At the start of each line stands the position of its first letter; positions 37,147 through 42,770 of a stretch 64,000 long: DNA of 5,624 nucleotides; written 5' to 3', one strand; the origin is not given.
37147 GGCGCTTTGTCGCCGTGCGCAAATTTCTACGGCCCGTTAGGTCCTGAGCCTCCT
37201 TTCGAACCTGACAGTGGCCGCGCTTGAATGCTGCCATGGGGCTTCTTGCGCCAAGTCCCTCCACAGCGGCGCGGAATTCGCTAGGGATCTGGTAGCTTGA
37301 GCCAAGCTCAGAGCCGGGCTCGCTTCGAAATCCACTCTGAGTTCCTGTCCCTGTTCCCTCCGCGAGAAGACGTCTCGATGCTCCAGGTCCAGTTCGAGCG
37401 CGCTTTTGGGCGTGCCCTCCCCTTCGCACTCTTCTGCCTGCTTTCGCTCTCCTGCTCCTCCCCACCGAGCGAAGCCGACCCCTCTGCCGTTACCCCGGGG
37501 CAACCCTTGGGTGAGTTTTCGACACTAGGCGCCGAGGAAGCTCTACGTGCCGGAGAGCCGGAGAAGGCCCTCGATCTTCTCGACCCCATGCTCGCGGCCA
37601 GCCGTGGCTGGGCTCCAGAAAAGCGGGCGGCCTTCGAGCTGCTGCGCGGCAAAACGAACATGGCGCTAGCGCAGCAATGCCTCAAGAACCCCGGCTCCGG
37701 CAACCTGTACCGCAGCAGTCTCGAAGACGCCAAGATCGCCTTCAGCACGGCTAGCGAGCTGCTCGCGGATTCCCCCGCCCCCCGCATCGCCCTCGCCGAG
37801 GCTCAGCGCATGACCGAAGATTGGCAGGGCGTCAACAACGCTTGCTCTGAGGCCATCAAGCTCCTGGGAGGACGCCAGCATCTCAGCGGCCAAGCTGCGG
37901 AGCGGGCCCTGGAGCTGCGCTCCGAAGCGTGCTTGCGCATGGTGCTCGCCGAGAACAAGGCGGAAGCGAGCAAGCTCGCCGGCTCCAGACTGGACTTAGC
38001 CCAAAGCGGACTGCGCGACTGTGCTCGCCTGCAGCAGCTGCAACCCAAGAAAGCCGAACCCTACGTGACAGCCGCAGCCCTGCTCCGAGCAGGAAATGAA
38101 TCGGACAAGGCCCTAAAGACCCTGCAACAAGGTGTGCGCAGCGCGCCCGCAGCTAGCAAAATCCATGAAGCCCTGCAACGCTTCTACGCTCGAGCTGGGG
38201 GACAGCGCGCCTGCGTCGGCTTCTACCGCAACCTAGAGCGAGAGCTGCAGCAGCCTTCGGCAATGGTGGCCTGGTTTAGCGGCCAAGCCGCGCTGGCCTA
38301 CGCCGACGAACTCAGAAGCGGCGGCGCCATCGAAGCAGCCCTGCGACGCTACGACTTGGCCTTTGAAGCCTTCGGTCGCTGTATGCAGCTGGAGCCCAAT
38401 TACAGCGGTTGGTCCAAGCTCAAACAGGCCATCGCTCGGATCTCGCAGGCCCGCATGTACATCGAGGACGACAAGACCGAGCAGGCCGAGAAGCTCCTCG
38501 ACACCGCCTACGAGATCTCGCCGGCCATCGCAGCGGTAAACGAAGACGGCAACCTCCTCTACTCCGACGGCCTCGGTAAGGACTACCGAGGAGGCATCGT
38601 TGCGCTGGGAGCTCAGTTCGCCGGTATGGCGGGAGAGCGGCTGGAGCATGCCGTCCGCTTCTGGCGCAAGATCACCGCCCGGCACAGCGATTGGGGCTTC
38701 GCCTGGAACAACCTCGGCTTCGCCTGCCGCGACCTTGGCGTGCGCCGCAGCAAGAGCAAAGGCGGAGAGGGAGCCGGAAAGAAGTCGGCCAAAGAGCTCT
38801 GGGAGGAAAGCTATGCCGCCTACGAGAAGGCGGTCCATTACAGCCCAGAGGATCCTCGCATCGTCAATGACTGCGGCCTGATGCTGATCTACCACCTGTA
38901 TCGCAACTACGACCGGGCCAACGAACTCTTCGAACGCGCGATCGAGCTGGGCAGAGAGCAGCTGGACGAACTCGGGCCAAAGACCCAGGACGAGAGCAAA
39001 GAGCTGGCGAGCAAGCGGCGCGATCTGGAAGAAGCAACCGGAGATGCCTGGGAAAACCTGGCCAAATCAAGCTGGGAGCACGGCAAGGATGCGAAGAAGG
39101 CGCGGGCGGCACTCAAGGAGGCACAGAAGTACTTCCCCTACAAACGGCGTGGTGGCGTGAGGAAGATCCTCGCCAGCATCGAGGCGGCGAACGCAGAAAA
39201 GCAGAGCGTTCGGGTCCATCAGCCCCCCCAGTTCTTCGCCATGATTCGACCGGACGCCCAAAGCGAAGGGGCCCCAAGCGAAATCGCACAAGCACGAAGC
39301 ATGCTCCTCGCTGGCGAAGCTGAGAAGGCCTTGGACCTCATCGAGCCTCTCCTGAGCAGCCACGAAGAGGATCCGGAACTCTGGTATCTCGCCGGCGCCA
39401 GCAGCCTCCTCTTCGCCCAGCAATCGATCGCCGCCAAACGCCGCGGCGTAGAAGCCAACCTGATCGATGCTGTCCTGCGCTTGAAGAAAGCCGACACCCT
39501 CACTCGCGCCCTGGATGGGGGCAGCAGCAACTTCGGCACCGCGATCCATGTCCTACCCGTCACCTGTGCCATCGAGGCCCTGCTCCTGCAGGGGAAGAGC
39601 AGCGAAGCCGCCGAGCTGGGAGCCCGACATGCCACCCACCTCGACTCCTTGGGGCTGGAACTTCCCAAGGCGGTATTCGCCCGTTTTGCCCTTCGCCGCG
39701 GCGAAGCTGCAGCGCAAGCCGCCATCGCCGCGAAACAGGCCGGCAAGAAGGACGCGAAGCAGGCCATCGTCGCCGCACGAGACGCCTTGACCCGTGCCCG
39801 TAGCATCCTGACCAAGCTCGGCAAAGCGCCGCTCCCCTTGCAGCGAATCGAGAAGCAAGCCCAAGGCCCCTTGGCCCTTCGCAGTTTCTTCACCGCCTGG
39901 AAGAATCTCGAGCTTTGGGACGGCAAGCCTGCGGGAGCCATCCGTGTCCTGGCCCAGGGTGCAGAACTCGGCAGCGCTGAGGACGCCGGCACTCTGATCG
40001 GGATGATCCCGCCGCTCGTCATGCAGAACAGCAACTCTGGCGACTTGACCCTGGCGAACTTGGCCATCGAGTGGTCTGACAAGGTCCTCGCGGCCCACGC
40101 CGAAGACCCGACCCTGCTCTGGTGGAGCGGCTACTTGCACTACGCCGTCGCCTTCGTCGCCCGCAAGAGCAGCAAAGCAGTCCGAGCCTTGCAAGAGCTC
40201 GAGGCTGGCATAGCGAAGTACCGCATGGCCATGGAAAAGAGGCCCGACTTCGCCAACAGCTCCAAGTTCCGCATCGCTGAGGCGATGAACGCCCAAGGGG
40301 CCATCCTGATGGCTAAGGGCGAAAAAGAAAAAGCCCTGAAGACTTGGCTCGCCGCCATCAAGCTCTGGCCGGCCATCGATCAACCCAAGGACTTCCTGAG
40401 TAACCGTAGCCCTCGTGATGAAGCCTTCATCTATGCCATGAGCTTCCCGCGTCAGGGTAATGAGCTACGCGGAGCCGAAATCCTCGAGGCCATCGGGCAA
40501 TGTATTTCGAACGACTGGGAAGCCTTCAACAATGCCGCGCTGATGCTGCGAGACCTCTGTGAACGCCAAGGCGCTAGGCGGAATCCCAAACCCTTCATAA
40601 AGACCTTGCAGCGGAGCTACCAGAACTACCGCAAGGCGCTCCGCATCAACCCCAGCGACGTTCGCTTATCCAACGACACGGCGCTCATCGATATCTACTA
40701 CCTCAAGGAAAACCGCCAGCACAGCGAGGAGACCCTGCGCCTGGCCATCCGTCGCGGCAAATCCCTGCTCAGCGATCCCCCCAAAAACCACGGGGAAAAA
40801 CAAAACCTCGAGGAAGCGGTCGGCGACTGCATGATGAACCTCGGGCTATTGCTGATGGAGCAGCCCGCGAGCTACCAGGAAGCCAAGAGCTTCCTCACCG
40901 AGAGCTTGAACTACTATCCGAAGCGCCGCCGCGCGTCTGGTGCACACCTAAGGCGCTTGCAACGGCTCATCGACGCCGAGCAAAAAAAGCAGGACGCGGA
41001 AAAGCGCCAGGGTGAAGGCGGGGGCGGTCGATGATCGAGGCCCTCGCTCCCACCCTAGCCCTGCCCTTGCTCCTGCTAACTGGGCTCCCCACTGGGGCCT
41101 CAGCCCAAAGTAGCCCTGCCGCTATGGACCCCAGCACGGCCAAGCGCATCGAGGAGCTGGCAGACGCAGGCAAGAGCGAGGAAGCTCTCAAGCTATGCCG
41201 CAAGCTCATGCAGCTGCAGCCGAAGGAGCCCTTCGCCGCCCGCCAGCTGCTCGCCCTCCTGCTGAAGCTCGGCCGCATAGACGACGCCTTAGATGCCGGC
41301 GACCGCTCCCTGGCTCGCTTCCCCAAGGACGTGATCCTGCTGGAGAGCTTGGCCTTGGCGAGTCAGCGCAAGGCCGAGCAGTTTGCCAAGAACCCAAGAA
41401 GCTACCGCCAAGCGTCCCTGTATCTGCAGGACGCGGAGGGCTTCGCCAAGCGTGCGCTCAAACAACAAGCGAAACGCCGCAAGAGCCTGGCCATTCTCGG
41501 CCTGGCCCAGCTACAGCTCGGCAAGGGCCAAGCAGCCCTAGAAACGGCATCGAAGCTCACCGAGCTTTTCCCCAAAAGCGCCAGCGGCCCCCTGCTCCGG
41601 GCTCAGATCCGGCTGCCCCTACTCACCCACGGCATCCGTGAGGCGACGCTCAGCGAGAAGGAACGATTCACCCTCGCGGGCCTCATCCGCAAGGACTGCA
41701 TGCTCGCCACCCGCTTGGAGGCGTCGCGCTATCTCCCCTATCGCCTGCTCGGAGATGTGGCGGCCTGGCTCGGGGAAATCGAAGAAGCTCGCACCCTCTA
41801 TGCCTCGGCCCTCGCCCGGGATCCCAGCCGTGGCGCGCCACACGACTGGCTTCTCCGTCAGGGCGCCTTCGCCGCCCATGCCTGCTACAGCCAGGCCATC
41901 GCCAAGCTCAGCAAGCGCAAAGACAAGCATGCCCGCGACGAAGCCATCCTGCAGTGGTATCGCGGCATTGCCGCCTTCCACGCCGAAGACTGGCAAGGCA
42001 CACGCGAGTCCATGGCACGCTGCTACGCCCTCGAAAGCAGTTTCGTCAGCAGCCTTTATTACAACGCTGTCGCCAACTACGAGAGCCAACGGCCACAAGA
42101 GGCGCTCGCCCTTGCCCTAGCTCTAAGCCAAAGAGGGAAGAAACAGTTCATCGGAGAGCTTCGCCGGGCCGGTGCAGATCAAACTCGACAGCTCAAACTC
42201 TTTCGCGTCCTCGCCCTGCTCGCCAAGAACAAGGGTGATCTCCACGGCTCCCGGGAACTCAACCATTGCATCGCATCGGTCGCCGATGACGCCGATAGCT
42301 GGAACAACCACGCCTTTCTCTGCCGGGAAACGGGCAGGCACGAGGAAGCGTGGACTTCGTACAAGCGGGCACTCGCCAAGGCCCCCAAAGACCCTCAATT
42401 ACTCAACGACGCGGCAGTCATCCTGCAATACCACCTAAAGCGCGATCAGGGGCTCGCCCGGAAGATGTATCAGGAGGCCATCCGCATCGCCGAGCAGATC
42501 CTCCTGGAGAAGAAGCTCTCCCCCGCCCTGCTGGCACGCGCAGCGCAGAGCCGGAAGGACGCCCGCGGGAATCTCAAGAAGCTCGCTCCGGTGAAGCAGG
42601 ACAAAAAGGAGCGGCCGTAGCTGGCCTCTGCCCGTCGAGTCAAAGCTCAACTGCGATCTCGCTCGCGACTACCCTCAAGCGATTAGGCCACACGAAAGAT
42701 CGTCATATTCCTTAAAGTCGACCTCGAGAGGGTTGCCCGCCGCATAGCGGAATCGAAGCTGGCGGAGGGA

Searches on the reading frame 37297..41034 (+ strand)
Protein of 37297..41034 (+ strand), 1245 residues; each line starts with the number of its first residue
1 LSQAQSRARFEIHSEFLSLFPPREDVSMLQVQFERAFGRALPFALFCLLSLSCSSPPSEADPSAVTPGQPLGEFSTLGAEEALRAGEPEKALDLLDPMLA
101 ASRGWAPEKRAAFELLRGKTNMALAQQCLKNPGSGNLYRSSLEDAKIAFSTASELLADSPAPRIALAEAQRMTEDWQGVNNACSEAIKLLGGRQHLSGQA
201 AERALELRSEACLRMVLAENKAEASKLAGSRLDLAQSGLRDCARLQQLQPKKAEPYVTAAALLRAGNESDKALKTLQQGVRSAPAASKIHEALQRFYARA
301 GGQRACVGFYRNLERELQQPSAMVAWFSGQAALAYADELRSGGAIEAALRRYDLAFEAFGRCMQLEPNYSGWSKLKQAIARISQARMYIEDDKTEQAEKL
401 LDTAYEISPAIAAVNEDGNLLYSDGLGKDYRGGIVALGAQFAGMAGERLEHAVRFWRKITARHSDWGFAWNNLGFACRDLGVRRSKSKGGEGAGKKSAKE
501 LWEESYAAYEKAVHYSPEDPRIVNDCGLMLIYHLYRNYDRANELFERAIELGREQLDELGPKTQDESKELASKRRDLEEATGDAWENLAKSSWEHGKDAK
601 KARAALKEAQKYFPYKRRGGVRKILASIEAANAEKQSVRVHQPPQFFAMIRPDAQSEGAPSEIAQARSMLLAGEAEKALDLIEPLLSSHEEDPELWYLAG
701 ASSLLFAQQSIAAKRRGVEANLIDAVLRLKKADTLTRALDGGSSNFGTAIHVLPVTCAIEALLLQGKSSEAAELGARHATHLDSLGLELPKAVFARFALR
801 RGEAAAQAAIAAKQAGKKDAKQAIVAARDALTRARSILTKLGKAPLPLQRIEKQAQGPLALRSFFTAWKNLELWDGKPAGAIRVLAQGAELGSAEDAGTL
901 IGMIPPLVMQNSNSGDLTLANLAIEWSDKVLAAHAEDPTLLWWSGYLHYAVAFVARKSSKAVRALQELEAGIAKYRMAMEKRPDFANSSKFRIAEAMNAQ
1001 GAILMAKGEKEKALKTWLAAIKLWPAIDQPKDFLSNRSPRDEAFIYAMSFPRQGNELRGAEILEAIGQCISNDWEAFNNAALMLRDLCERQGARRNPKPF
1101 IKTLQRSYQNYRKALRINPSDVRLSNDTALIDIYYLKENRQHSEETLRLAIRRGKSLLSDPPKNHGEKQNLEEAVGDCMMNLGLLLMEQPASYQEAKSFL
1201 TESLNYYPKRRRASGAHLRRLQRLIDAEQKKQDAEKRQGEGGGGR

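Call 36: search_protein_families(library=pfam, proteins=[window:37297-41034:+], max_evalue=0.0001)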
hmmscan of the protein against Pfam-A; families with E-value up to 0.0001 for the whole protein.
window:37297-41034:+ (1245 aa): 2 families
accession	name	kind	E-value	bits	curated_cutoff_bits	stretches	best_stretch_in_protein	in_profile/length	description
PF13414.12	TPR_11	-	6.5e-07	29.4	26.8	0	502-528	10-36/42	TPR repeat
PF00515.34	TPR_1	-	1.6e-05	24.9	27.8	0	994-1025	1-32/34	Tetratricopeptide repeat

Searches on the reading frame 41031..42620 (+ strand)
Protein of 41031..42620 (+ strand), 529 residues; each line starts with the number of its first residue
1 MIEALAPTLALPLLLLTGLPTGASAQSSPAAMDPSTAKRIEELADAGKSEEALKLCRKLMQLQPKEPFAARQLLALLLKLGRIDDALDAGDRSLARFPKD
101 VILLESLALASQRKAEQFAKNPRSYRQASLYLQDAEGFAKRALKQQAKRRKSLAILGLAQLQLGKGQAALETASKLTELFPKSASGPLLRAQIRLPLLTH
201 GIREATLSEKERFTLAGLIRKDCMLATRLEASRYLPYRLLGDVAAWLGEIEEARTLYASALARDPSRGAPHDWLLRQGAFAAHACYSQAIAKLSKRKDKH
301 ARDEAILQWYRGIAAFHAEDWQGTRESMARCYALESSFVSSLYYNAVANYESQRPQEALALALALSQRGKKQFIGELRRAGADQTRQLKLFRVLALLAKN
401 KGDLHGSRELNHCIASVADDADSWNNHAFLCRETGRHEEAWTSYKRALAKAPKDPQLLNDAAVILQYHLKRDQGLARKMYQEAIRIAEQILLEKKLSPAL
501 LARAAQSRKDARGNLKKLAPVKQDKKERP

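Call 36: search_protein_families(library=pfam, proteins=[window:41031-42620:+], max_evalue=0.0001)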
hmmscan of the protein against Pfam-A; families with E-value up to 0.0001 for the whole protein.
window:41031-42620:+ (529 aa): 10 families
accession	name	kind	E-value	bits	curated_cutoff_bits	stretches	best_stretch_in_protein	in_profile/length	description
PF13428.12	TPR_14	-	6.7e-15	54.6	23.5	0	424-462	4-42/44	Tetratricopeptide repeat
PF13424.12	TPR_12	-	4e-11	43.4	30.1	1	421-489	3-77/77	Tetratricopeptide repeat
PF07719.23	TPR_2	-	1.4e-10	40.9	27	0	237-266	4-33/34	Tetratricopeptide repeat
PF14559.12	TPR_19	-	5.1e-09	36.8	25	0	43-100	1-58/68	Tetratricopeptide repeat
PF00515.34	TPR_1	-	5e-08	32.9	27.8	0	421-454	1-34/34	Tetratricopeptide repeat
PF13432.12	TPR_16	-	1.7e-07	32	32.7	0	42-100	6-64/65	Tetratricopeptide repeat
PF13431.12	TPR_17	-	1e-06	29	24.4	0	444-483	2-32/34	Tetratricopeptide repeat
PF13181.12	TPR_8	-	1.5e-06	28.4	25.7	0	421-449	1-29/34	Tetratricopeptide repeat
PF13414.12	TPR_11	-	2.9e-05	24.1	26.8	0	431-463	4-36/42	TPR repeat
PF12895.13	ANAPC3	-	3.7e-05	24.3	27.2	0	132-192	5-64/82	Anaphase-promoting complex, cyclosome, subunit 3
